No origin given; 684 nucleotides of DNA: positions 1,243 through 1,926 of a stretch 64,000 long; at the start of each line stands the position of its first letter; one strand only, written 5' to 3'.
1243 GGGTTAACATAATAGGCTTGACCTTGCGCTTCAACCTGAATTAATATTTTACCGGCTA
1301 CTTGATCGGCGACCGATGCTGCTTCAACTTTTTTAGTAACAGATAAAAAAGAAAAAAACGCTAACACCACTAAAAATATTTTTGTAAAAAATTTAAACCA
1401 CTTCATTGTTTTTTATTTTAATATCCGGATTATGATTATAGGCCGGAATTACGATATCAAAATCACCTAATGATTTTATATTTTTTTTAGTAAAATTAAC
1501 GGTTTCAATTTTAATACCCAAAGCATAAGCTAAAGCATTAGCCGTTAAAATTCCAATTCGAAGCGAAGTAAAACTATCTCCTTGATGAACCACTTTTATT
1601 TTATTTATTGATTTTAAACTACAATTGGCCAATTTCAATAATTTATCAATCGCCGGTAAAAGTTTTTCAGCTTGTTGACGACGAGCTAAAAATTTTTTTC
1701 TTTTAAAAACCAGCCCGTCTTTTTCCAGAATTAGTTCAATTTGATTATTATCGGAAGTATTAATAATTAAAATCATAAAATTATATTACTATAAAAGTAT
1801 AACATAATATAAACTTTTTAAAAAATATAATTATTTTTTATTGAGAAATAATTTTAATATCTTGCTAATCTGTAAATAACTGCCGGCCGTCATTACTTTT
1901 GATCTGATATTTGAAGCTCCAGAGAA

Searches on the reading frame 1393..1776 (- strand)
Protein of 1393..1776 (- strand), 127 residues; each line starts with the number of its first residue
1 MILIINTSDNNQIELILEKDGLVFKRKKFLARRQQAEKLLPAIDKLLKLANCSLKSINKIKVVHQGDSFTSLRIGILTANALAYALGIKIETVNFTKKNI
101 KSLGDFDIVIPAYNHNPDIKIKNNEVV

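Call 45: search_protein_families(library=pfam, proteins=[window:1393-1776:-], max_evalue=0.001)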
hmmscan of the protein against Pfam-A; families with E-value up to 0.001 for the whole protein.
window:1393-1776:- (127 aa): 1 family
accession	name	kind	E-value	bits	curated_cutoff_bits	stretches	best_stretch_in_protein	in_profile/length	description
PF00814.31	TsaD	-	7.7e-11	42.6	24.8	1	30-94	24-88/264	tRNA N6-adenosine threonylcarbamoyltransferase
